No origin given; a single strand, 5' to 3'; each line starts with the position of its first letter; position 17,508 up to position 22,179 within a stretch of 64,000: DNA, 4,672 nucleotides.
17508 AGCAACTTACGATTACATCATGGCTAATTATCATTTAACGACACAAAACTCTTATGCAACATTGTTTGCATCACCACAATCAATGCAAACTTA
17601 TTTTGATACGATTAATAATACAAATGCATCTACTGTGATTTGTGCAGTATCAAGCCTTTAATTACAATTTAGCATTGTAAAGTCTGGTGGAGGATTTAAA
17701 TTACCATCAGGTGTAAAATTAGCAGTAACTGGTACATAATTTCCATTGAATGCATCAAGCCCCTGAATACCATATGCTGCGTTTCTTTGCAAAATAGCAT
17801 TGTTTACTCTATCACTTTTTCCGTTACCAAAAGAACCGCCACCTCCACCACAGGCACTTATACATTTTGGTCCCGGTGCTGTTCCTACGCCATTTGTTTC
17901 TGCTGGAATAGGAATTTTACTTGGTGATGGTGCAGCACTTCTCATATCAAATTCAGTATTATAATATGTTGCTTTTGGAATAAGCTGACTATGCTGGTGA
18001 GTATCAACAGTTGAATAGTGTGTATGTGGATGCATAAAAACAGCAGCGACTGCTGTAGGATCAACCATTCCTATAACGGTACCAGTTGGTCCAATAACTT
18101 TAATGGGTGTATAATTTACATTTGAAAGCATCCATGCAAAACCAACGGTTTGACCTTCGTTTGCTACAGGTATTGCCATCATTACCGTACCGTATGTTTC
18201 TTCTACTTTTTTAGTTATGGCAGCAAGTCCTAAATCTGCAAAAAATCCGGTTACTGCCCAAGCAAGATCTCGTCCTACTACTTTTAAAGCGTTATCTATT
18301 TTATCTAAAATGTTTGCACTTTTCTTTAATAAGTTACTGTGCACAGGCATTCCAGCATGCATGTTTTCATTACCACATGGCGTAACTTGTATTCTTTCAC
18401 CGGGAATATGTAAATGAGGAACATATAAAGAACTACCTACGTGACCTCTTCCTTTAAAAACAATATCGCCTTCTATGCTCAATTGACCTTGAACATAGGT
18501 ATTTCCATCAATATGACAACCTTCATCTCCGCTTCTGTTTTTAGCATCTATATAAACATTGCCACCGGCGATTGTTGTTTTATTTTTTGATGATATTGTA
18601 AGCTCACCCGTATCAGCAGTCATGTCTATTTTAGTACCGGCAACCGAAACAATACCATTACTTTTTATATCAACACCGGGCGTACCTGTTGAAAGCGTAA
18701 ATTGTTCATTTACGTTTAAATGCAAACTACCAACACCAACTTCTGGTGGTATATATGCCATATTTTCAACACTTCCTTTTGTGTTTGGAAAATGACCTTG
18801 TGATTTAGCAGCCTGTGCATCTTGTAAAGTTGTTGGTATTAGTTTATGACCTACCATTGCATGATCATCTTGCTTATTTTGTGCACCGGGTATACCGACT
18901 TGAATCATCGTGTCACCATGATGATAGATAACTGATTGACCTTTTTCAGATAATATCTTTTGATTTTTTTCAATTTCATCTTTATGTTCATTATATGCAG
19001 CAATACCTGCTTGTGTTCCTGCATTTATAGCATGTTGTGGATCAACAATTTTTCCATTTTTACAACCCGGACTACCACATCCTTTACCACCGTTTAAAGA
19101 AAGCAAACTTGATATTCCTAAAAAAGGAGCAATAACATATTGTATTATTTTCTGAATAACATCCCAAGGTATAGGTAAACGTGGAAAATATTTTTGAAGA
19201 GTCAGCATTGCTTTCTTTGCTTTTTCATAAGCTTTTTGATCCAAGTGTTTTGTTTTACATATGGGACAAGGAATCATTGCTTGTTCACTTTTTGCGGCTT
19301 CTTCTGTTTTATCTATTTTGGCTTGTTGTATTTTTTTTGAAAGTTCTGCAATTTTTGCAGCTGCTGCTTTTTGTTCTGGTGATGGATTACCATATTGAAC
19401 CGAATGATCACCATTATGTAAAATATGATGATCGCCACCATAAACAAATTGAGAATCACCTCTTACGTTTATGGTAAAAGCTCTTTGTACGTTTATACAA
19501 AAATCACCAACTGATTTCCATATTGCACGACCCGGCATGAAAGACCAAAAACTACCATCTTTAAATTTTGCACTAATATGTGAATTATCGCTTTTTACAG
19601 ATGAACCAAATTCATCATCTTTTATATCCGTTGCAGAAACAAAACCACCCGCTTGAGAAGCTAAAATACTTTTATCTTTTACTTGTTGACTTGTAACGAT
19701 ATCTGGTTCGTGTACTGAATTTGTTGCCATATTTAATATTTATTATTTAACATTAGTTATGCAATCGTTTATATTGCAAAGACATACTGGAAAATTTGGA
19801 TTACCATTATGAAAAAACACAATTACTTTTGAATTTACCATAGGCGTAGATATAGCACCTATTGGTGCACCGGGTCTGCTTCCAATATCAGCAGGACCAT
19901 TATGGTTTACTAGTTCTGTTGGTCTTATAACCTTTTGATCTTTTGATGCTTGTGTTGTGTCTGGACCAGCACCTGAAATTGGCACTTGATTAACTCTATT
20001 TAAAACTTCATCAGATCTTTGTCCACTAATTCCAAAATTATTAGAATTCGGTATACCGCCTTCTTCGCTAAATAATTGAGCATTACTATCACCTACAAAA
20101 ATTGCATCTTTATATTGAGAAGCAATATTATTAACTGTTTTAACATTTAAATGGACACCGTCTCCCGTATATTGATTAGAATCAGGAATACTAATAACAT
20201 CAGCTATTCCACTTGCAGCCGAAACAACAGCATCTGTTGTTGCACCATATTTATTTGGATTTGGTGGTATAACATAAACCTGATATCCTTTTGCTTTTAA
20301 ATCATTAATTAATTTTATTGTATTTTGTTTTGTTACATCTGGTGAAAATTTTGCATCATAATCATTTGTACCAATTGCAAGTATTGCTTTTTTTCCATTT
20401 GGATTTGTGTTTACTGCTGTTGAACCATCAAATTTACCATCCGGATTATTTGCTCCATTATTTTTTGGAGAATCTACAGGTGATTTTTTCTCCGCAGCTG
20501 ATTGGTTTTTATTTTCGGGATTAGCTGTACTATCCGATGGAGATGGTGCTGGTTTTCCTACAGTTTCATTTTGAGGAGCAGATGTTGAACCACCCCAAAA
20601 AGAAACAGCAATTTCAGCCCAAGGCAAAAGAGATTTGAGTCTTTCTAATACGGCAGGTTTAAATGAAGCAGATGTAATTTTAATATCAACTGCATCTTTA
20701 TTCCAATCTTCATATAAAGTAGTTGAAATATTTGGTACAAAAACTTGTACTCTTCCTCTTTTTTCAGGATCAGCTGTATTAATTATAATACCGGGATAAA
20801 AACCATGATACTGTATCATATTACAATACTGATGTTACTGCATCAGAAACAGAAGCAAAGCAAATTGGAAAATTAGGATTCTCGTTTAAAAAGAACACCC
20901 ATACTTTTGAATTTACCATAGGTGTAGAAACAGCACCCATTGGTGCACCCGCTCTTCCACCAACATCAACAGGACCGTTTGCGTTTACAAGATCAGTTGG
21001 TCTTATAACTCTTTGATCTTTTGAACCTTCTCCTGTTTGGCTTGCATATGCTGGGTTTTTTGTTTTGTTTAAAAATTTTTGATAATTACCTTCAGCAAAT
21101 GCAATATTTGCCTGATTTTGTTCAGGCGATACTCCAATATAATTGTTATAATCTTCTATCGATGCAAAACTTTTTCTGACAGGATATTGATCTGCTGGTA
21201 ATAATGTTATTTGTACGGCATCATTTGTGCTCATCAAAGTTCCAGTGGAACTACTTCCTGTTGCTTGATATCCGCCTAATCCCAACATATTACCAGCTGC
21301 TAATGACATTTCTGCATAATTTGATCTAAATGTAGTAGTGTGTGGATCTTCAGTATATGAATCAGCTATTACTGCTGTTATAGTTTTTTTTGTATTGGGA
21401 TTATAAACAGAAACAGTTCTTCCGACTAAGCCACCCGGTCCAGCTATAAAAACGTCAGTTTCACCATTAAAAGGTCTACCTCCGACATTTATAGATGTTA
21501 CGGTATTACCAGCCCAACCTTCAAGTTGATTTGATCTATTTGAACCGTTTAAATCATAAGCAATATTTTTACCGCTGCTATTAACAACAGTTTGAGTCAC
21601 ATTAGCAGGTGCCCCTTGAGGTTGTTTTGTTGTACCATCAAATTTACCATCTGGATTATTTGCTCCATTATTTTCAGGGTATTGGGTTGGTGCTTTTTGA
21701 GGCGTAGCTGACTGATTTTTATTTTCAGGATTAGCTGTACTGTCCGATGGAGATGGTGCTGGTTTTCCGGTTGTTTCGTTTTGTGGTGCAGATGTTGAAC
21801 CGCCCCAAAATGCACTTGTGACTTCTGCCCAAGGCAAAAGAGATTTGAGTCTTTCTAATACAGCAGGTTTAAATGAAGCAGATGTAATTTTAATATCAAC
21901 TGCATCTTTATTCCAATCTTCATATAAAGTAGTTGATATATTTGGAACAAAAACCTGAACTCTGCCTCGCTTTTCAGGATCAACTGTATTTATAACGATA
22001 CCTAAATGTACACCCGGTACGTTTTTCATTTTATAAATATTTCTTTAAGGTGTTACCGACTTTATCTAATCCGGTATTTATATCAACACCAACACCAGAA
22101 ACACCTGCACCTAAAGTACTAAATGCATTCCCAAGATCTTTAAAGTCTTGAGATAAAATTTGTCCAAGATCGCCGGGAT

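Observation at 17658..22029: Split gp5/VgrG spike: two tandem OB-fold scaffolds carrying different enzymes at the same insertion site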

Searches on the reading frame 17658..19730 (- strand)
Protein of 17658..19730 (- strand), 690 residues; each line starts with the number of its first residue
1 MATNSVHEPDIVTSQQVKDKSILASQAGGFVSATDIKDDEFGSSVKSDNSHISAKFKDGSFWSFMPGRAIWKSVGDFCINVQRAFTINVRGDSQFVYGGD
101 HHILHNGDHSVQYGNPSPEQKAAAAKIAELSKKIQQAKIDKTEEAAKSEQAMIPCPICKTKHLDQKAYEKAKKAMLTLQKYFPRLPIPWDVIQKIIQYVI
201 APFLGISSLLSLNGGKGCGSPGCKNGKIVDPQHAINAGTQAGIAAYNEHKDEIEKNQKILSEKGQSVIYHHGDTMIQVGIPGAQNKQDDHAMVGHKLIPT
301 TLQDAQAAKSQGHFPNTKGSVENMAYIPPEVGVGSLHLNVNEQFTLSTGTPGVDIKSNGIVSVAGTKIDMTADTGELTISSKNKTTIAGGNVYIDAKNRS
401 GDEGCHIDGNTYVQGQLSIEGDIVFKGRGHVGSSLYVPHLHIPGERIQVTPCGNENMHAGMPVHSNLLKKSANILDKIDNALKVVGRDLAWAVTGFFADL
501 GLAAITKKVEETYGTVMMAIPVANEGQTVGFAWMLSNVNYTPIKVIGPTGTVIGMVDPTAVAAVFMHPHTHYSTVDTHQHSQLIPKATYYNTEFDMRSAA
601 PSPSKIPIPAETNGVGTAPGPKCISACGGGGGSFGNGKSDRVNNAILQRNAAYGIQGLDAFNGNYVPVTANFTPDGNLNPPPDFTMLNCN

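Call 4: search_protein_families(library=pfam, proteins=[window:17658-19730:-], max_evalue=1)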
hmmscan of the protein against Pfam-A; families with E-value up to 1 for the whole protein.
window:17658-19730:- (690 aa): 1 family
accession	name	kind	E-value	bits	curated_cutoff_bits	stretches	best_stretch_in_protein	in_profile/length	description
PF04790.18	Sarcoglycan_1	-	0.24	11.1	32.5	1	335-397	160-224/259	Sarcoglycan complex subunit protein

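Call 5: search_protein_families(library=phrogs, proteins=[window:17658-19730:-], max_evalue=0.01)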
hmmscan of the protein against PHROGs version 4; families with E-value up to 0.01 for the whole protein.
window:17658-19730:- (690 aa): 0 families

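Call 29: find_homologous_proteins(query=window:17658-19730:-)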
Query window:17658-19730:- (690 aa): 11 proteins with E <= 0.001 among 8000 candidates.
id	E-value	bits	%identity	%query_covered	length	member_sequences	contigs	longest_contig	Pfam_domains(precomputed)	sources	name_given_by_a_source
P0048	0.0e+0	1425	89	99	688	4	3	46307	-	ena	-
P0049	0.0e+0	1085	68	100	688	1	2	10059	-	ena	-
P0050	0.0e+0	1019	66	99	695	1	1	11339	-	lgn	-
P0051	8.8e-112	393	34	97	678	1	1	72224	-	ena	-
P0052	4.6e-111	390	36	97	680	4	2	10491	-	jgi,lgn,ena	jgi:hypothetical protein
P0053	2.1e-110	388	36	97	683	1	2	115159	-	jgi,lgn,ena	jgi:hypothetical protein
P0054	9.7e-110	386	35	98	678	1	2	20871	-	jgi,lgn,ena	jgi:hypothetical protein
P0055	4.9e-109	384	35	96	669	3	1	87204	-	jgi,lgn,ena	jgi:hypothetical protein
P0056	5.4e-89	317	32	97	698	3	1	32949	-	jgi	jgi:hypothetical protein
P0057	7.6e-83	297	33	96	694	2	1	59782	-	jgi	jgi:hypothetical protein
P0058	2.8e-78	282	32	98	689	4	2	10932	-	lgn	-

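Call 94: search_protein_families(library=pfam, proteins=[P0051, P0056, P0055], max_evalue=0.1)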
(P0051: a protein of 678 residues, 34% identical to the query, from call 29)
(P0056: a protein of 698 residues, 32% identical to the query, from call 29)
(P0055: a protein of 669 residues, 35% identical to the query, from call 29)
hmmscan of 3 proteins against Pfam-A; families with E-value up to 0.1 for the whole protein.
P0051 (678 aa): 1 family
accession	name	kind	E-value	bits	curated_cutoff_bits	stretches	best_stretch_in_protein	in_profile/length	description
PF17164.10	DUF5122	-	0.022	15.5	27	1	646-669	8-32/36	Domain of unknown function (DUF5122) beta-propeller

P0056 (698 aa): 0 families

P0055 (669 aa): 0 families

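Call 95: search_solved_structures(query=A2, max_evalue=10, show_alignments=2)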
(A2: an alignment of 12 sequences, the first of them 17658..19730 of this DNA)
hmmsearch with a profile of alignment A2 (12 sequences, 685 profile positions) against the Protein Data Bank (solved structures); distinct sequences matched with E-value up to 10: 3.
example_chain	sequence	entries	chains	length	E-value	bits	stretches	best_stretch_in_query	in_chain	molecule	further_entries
6pnp_B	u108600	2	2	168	0.42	12.2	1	118-189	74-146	Neurexophilin-1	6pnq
3fc3_A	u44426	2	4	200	0.51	12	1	118-157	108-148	Restriction endonuclease Hpy99I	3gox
8ecj_A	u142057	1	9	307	1.3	10.7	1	489-558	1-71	Major capsid protein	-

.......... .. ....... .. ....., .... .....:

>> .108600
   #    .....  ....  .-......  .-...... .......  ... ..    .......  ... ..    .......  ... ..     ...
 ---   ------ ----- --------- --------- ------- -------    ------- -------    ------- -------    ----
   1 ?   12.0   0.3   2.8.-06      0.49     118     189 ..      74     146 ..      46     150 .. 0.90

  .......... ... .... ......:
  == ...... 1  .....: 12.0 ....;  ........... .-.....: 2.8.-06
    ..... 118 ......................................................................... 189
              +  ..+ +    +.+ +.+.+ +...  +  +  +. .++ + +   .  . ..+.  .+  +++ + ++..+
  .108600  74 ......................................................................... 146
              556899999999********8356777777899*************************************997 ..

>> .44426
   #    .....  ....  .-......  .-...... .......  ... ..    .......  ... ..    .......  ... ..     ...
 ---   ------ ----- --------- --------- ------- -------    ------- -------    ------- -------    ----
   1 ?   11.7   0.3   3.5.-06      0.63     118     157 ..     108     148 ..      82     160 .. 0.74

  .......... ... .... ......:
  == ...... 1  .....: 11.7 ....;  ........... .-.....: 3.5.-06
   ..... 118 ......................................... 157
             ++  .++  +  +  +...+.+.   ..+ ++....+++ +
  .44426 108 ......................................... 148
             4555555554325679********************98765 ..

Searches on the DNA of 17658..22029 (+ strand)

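Call 7: search_dna_similar(query=window:17658-22029:+, collection=phages, mode=distant, max_rows=15)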
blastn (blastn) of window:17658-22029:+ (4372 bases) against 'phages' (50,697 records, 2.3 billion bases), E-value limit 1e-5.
No match.

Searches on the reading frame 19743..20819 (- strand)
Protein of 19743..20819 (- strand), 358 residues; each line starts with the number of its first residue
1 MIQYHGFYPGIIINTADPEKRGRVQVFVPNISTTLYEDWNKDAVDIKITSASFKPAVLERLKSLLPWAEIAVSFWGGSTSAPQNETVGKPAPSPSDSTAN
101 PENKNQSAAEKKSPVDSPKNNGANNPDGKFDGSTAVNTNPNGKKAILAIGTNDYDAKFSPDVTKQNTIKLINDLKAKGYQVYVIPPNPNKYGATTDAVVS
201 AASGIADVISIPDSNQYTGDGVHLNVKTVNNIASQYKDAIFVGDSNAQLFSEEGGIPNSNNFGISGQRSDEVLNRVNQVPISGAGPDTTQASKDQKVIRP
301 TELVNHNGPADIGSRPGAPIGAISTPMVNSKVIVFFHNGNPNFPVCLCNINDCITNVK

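Call 4: search_protein_families(library=pfam, proteins=[window:19743-20819:-], max_evalue=1)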
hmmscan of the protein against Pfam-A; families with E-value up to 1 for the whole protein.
window:19743-20819:- (358 aa): 4 families
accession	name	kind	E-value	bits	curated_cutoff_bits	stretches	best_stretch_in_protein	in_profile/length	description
PF04717.18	Phage_base_V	-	7.9e-08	33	23.8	2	8-39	1-32/75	Type VI secretion system/phage-baseplate injector OB domain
PF13472.12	Lipase_GDSL_2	-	4.6e-07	31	32.9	1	138-197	61-121/178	GDSL-like Lipase/Acylhydrolase family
PF00657.28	Lipase_GDSL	-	0.015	15.9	23.6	0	146-236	81-148/208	GDSL-like Lipase/Acylhydrolase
PF09198.16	T4-Gluco-transf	-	0.16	12.1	27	1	143-241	2-96/167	Bacteriophage T4 beta-glucosyltransferase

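Call 5: search_protein_families(library=phrogs, proteins=[window:19743-20819:-], max_evalue=0.01)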
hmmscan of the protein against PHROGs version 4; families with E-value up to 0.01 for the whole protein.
window:19743-20819:- (358 aa): 2 families
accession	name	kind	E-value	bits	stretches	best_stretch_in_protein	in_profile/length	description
phrog_14008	-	unknown function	1.2e-06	29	0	235-279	60-106/234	-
phrog_6102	-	moron, auxiliary metabolic gene and host takeover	0.0014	18.4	0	145-190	105-151/442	lipase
